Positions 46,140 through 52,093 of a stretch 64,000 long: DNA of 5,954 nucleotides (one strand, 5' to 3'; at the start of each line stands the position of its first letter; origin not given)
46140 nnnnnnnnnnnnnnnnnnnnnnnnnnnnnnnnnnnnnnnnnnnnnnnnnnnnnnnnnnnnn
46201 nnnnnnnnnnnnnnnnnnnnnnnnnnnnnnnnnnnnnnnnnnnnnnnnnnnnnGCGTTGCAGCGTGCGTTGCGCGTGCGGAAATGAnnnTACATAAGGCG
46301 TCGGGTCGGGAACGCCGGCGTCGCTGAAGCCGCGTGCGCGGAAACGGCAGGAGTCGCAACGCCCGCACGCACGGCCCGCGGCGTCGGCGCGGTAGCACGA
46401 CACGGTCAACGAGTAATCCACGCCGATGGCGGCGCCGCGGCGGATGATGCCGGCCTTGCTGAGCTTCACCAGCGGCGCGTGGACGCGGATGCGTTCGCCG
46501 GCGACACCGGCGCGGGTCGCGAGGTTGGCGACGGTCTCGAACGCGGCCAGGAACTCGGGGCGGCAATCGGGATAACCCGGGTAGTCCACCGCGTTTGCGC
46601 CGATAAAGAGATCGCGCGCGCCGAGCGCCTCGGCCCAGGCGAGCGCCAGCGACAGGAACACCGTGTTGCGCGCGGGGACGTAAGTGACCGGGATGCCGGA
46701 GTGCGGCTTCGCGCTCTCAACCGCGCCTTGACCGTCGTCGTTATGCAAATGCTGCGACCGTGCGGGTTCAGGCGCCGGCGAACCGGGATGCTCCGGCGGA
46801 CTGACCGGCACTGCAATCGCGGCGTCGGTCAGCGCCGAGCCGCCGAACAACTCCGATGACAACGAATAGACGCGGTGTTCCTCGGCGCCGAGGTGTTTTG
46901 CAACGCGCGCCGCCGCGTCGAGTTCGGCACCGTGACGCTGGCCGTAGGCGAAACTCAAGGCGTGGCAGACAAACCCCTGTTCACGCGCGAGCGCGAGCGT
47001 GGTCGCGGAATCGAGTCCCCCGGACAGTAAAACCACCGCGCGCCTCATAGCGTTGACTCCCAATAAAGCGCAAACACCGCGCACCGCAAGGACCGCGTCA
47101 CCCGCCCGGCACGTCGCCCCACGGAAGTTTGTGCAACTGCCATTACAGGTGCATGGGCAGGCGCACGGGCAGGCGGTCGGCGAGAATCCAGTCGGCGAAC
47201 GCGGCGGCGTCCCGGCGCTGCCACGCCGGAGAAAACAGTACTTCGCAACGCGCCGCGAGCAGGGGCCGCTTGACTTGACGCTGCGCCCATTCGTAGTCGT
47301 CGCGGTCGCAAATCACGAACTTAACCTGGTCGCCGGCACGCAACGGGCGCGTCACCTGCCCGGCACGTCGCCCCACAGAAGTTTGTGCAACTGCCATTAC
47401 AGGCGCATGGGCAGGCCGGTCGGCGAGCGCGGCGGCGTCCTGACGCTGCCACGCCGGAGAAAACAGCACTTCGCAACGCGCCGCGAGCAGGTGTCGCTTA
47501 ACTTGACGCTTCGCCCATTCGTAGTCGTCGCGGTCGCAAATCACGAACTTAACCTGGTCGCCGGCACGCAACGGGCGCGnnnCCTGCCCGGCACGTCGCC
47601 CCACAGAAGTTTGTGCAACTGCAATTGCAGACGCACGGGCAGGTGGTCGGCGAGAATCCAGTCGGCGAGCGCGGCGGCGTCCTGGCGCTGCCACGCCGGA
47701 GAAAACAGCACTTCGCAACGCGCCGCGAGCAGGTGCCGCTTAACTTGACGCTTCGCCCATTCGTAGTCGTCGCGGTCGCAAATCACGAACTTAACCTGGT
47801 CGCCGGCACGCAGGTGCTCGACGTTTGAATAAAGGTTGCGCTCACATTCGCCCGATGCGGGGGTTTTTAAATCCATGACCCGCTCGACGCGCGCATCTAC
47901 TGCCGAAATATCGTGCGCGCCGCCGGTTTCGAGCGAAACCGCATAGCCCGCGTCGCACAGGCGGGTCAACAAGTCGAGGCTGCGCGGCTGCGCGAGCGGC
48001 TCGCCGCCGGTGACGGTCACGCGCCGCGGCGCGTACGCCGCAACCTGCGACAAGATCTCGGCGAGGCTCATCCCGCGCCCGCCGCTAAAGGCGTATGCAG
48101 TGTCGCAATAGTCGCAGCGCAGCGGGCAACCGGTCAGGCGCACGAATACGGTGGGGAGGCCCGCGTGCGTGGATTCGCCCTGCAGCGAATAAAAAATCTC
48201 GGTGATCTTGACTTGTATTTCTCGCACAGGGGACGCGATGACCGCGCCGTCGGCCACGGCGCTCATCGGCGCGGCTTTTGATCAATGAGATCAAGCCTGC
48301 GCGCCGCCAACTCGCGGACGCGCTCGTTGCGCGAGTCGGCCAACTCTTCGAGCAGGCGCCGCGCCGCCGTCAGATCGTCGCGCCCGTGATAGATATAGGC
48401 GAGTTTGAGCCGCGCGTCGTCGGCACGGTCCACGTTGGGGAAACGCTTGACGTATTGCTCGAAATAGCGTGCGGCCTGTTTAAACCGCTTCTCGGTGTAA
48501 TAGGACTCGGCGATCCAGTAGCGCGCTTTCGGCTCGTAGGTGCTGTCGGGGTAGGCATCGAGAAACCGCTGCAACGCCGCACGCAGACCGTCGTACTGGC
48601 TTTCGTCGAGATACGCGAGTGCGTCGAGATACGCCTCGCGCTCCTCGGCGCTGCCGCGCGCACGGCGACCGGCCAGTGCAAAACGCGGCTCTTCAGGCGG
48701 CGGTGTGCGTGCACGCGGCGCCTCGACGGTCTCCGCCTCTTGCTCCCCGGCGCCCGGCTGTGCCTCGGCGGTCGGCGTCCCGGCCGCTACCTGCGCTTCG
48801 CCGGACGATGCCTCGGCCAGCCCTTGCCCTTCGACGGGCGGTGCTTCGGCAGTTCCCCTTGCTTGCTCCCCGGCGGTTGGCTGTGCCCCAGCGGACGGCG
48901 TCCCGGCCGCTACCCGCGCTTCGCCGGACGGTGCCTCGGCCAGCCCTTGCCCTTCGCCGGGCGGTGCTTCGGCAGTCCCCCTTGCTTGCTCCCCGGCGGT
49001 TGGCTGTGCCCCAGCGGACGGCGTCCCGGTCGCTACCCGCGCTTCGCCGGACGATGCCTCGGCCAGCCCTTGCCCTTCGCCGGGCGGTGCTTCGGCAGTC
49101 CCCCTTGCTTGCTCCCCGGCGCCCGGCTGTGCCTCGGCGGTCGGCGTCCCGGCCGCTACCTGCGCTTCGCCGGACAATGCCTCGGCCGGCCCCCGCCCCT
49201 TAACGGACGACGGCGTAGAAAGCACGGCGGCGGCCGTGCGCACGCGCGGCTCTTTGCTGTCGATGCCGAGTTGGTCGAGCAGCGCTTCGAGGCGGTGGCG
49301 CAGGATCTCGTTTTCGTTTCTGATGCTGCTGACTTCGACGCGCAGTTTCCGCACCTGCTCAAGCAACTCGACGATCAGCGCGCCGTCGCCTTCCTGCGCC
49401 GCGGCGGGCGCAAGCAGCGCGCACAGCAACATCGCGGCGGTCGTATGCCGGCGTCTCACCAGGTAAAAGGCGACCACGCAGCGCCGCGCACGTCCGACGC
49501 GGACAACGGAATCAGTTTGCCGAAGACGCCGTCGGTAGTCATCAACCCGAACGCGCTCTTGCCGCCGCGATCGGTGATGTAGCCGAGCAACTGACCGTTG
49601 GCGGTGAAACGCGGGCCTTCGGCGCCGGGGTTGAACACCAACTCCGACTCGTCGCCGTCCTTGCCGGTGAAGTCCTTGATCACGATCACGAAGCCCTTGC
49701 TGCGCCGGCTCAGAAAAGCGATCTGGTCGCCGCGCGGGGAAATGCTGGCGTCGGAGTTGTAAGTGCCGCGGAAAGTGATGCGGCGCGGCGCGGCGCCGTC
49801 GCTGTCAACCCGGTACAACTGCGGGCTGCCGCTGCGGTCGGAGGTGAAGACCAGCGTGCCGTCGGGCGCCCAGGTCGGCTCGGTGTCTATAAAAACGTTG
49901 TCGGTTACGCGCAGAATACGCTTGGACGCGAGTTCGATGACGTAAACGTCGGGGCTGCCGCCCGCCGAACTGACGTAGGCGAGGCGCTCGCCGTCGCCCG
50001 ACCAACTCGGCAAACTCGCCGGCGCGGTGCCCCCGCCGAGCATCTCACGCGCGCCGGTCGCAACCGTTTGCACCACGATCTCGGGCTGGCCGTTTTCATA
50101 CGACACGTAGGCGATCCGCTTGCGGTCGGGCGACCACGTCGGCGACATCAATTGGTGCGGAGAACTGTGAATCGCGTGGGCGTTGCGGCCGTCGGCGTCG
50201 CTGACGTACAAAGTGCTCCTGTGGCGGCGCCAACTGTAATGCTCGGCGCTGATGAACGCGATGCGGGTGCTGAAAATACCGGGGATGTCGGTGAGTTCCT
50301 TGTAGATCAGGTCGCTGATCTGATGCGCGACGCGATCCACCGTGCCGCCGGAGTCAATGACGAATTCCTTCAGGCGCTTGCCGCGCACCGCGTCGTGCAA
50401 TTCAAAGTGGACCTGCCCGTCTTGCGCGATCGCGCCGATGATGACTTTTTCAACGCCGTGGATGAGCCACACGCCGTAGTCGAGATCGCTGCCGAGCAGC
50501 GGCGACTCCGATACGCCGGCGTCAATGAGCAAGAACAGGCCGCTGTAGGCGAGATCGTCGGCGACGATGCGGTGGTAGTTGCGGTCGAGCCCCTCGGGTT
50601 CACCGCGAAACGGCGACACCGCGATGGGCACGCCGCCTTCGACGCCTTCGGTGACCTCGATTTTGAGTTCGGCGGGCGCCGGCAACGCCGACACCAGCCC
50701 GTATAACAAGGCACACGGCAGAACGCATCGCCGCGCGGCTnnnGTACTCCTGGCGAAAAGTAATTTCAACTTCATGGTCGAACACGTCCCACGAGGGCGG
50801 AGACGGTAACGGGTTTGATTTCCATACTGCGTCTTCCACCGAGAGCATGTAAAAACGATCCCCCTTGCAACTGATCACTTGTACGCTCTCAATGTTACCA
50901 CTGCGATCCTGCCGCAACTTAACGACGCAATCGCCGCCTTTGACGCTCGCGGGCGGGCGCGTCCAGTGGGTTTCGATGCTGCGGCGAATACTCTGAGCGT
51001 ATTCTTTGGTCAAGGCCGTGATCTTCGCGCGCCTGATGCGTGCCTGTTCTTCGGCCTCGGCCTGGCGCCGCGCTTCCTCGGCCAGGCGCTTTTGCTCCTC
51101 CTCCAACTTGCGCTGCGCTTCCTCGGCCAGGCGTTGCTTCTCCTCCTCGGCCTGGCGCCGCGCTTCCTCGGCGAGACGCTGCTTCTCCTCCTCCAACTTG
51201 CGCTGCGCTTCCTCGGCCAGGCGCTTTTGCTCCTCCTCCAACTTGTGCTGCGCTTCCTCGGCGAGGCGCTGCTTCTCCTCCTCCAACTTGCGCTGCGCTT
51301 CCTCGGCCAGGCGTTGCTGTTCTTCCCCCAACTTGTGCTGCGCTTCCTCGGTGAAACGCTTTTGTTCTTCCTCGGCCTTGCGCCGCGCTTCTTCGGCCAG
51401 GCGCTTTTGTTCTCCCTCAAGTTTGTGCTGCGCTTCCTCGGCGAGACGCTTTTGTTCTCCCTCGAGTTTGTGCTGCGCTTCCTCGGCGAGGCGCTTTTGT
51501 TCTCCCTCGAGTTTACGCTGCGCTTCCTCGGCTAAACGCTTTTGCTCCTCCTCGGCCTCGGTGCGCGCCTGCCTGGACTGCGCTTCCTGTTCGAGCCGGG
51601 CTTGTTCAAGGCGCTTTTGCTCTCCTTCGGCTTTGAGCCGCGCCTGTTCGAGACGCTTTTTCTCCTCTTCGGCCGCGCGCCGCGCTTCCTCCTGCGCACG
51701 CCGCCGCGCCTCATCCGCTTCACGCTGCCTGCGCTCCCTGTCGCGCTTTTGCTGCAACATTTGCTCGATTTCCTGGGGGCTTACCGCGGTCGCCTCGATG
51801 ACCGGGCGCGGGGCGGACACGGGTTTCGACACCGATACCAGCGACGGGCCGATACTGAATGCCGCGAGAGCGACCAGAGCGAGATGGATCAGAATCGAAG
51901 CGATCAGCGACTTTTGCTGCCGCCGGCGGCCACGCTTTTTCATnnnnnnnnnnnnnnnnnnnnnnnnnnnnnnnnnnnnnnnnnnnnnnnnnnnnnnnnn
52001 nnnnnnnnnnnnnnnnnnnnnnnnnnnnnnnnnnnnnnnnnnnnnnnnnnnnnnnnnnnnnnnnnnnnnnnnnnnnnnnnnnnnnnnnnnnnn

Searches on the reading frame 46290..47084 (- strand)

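Call 62: search_protein_families(library=pfam, proteins=[window:46290-47084:-], max_evalue=0.0001)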
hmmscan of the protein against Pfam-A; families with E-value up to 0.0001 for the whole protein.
window:46290-47084:- (265 aa): 2 families
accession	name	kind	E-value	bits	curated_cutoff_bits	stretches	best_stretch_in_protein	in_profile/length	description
PF06508.19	QueC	-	5.8e-69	232.2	22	2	122-256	78-209/210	Queuosine biosynthesis protein QueC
PF00733.27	Asn_synthase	-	4.3e-10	40.2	21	1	15-80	19-85/354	Asparagine synthase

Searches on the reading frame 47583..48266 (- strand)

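Call 62: search_protein_families(library=pfam, proteins=[window:47583-48266:-], max_evalue=0.0001)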
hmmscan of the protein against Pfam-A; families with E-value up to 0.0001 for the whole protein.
window:47583-48266:- (228 aa): 1 family
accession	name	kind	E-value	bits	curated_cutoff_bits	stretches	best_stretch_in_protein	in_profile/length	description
PF04055.27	Radical_SAM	-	5.9e-12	46.5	29.5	1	45-124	5-91/166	Radical SAM superfamily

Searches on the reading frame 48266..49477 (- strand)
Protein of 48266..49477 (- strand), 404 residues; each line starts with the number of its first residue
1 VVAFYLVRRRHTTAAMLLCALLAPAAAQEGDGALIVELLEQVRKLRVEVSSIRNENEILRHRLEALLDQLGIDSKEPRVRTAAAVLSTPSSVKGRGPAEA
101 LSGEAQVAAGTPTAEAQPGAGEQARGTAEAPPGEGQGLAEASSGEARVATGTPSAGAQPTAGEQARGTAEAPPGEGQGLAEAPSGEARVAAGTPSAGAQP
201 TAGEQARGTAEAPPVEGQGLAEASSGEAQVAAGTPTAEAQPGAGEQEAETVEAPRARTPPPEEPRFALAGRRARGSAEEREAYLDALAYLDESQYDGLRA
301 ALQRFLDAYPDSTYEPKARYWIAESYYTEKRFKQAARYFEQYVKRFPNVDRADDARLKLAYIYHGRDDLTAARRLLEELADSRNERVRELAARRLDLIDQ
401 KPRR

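Call 62: search_protein_families(library=pfam, proteins=[window:48266-49477:-], max_evalue=0.0001)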
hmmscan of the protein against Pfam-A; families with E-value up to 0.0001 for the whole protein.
window:48266-49477:- (404 aa): 6 families
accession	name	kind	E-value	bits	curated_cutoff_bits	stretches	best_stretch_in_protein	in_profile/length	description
PF13174.12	TPR_6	-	4.2e-10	40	26.3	1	318-348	2-32/33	Tetratricopeptide repeat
PF13525.12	YfiO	-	2.7e-08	34.3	25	1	278-348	4-74/203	Outer membrane lipoprotein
PF14559.12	TPR_19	-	3.5e-08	34.1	25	1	328-392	3-66/68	Tetratricopeptide repeat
PF13432.12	TPR_16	-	2.9e-07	31.2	32.7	1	286-348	4-63/65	Tetratricopeptide repeat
PF13428.12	TPR_14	-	2.7e-05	24.9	23.5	0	316-351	1-36/44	Tetratricopeptide repeat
PF09976.15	TPR_21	-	4.4e-05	23.8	25.5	1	280-381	40-141/193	Tetratricopeptide repeat-like domain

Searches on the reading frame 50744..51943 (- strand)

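Call 62: search_protein_families(library=pfam, proteins=[window:50744-51943:-], max_evalue=0.0001)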
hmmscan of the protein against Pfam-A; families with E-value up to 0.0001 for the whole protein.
window:50744-51943:- (400 aa): 1 family
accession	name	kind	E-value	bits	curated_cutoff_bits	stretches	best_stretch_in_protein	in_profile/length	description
PF13103.11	TonB_2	-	4.5e-12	46.4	22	1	313-396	2-85/85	TonB C terminal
